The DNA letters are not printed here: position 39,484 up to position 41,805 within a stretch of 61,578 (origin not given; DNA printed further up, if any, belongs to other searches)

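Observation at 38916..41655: Glycyl radical enzyme and its activase embedded in a cell-wall glycan biosynthesis locus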

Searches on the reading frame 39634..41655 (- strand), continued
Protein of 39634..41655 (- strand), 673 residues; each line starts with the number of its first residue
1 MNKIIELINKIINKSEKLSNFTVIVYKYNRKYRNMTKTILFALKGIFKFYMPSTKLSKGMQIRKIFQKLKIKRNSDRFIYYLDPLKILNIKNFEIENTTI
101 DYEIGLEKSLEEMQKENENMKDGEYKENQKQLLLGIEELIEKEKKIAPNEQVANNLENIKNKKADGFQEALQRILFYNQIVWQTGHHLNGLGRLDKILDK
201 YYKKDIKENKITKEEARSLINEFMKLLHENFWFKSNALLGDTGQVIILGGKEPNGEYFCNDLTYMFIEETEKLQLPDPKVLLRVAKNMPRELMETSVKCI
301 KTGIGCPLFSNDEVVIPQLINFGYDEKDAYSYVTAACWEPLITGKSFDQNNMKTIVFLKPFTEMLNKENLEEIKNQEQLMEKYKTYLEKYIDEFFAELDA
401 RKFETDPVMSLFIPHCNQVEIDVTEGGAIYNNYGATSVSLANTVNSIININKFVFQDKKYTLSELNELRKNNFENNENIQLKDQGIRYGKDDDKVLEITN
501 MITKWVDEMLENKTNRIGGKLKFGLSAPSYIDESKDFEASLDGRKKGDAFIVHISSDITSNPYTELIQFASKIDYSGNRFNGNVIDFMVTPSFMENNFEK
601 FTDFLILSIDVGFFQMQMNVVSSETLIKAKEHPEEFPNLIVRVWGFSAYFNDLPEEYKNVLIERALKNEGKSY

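Call 41: search_solved_structures(query=A2, show_alignments=5, max_evalue=1e-20)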
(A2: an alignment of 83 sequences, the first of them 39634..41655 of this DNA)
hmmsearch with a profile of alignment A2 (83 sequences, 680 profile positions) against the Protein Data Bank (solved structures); distinct sequences matched with E-value up to 1e-20: 31.
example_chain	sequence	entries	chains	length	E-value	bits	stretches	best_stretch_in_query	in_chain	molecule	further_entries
8id0_A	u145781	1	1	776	1.9e-74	254.6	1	94-671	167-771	formate C-acetyltransferase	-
8yjo_A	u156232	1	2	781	1.4e-69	238.5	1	89-672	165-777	Probable dehydratase PflD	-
1r8w_A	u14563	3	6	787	8.4e-67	229.3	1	77-672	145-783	glycerol dehydratase | B12-independent glycerol dehydratase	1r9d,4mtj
9f3w_A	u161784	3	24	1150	2.6e-66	227.7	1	117-673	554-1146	Choline trimethylamine-lyase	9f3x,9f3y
5a0z_A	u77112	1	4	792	3.2e-64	220.8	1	117-673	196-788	CHOLINE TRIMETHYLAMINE LYASE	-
5a0u_A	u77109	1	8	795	3.3e-64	220.8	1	117-673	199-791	CHOLINE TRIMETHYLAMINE LYASE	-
5i2a_A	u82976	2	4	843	3.9e-64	220.5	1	94-480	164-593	Diol-dehydratase | Diol dehydratase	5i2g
8id1_A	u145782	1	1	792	1.5e-63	218.6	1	61-673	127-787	Formate C-acetyltransferase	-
2f3o_A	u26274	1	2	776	7.9e-63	216.2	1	150-671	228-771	pyruvate formate-lyase 2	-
9ht9_A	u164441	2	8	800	4.9e-62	213.6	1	100-673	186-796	Choline trimethylamine-lyase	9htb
9r0v_A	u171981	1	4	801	5e-62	213.6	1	100-673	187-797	Choline trimethylamine-lyase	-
6vue_A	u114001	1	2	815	5.3e-62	213.5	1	100-673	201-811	Choline trimethylamine-lyase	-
5fay_A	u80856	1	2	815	5.3e-62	213.5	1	100-673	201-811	Choline trimethylamine-lyase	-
5faw_A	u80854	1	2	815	5.4e-62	213.4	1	100-673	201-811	Choline trimethylamine-lyase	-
5fau_A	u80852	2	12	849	6.2e-62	213.2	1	100-673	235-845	Choline trimethylamine-lyase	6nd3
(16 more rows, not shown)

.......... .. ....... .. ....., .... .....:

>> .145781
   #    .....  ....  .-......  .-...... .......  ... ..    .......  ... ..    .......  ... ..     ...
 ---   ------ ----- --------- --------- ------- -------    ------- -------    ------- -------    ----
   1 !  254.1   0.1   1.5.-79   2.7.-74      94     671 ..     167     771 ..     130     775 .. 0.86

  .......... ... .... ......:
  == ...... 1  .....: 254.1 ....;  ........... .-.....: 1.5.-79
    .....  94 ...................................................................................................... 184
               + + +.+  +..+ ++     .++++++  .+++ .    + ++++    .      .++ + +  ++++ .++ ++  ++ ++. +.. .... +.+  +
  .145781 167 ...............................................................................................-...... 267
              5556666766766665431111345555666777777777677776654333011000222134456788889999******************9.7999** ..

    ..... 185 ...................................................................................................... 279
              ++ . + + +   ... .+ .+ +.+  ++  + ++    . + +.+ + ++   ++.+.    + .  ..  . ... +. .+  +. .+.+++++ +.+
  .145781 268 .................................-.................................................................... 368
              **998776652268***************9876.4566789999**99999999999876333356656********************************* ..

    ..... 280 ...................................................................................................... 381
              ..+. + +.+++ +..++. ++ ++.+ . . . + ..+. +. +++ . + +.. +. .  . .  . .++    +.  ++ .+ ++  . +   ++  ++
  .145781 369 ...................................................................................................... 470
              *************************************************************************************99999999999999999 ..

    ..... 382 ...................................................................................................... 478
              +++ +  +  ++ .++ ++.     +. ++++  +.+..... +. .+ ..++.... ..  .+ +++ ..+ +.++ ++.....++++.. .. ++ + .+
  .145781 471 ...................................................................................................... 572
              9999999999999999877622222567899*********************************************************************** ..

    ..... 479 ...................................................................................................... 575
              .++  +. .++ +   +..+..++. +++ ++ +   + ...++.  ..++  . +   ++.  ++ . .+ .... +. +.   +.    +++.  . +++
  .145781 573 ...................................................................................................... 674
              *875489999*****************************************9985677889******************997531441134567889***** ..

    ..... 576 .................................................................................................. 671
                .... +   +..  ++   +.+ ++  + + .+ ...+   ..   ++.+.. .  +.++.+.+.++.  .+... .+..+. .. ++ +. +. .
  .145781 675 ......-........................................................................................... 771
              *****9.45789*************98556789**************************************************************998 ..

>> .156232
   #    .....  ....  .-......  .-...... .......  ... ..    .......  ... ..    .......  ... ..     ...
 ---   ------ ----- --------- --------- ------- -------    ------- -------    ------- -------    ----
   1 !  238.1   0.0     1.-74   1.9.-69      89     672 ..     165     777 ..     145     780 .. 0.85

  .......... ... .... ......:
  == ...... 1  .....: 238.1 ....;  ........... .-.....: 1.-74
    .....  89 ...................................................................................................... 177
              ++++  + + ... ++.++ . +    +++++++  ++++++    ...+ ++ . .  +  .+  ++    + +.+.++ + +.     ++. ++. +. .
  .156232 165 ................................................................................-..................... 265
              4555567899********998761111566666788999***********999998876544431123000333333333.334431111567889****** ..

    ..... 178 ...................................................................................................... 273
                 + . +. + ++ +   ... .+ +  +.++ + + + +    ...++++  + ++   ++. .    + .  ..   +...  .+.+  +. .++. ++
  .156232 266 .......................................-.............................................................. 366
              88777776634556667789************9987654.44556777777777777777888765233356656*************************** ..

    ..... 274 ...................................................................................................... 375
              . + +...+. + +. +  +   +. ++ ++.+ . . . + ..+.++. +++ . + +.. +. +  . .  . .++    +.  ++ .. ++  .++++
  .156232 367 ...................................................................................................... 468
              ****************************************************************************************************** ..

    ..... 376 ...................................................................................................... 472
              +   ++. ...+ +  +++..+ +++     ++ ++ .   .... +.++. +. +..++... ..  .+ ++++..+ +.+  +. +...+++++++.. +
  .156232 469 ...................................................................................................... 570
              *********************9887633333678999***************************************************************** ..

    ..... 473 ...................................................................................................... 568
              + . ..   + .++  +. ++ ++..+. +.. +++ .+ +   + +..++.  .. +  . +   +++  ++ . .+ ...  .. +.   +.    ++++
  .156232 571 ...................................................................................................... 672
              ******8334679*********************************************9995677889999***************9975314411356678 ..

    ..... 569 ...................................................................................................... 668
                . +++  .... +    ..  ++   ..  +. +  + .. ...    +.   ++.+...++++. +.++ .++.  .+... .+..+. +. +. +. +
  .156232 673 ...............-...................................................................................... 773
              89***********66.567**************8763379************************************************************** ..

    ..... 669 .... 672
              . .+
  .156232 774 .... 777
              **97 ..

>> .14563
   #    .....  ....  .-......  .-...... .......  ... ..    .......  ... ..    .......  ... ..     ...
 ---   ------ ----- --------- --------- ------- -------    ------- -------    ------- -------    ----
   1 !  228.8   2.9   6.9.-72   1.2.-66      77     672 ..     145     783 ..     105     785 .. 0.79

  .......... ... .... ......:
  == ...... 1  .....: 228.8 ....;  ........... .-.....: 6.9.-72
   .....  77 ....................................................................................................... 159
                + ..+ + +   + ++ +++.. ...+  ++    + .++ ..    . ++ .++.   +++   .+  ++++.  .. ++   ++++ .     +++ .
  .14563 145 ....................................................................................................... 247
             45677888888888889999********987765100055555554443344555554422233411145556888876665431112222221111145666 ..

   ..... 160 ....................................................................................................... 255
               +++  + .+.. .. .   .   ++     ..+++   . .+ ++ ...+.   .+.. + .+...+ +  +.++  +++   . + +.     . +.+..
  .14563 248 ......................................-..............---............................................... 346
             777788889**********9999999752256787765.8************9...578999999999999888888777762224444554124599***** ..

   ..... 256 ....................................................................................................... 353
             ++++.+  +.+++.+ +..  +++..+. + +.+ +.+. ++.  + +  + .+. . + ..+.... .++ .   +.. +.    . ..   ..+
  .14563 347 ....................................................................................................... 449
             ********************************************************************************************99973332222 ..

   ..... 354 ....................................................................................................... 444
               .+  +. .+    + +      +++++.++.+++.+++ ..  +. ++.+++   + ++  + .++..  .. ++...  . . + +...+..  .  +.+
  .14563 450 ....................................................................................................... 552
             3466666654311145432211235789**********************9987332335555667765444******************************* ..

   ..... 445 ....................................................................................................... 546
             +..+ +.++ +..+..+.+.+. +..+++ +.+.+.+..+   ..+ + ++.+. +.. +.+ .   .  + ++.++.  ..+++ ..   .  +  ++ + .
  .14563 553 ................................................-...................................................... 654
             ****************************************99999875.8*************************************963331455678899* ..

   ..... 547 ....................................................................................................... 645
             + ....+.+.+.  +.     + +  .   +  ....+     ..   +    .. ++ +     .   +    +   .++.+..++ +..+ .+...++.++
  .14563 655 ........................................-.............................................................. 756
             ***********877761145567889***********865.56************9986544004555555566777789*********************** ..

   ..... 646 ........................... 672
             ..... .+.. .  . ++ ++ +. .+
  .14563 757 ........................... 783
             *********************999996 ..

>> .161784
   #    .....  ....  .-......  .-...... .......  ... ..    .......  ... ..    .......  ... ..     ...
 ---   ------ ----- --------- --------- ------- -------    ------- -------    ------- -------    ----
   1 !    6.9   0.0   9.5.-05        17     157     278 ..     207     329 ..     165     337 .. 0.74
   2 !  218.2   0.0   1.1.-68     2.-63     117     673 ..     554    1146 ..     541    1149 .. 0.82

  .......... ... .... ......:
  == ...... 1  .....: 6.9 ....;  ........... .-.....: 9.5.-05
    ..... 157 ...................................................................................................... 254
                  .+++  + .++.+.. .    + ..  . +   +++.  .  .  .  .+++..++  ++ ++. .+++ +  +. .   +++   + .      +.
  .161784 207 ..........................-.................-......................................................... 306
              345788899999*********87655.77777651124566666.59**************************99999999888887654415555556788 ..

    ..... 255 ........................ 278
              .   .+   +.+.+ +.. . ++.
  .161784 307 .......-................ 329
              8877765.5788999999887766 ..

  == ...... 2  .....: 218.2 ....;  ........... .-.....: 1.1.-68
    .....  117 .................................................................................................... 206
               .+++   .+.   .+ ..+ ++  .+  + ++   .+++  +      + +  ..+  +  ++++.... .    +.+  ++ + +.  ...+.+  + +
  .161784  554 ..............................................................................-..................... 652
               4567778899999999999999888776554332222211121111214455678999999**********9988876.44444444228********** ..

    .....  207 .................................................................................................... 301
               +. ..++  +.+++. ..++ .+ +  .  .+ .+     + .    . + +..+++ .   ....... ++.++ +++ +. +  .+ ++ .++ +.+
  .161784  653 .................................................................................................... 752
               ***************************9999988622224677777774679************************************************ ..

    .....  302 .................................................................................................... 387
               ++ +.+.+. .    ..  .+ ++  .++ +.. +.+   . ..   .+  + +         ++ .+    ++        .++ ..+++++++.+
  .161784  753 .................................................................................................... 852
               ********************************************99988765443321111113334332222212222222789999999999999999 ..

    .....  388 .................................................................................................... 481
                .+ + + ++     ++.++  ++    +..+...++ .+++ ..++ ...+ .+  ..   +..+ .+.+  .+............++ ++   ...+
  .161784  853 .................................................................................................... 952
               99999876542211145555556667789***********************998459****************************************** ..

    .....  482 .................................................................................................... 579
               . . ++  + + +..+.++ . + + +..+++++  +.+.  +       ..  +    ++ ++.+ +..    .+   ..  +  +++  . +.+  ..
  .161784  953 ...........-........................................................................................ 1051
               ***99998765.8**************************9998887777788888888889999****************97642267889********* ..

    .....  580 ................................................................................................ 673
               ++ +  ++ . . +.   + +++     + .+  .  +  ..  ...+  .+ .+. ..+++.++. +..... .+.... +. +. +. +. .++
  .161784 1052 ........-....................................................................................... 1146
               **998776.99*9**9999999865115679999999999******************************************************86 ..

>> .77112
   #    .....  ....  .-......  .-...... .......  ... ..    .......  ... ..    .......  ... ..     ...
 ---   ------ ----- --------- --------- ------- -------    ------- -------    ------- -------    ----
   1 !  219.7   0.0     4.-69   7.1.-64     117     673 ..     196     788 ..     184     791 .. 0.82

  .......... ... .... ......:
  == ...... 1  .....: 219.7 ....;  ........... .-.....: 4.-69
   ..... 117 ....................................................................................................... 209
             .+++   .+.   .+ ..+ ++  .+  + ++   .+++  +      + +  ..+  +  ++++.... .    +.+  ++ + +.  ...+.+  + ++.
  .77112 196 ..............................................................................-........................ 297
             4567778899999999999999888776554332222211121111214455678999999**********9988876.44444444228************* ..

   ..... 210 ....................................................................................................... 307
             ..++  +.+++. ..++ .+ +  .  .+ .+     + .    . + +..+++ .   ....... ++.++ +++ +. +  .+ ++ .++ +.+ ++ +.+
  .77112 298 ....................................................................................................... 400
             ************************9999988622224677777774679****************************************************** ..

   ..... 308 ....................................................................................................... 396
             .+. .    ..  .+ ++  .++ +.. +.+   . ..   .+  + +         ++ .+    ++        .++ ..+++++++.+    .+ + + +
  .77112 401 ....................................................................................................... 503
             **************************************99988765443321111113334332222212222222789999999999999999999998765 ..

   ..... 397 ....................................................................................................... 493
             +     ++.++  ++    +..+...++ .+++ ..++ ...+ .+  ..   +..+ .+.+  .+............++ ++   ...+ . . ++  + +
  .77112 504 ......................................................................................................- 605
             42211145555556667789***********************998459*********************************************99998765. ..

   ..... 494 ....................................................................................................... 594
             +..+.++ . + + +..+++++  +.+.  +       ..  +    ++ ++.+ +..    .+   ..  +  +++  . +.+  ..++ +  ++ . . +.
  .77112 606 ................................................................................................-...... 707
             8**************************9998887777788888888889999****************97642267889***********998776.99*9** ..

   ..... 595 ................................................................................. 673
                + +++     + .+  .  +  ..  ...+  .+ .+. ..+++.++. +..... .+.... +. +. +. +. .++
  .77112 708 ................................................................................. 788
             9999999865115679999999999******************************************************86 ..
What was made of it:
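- Closest known: GRE isomerases PflD and YbiW. Different: PflD keeps the His and Asp that are Asn97 and Asn351 here (call 41).
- Checked: Most of the deficit is N-terminal: family profile position 77 aligns to glycerol dehydratase residue 145 (call 41).
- The family has Gly243 where glycerol dehydratase has Tyr339, as PflD does, which fits a larger pocket (call 41). The His/Asp pair of glycerol dehydratase is missing (call 41).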
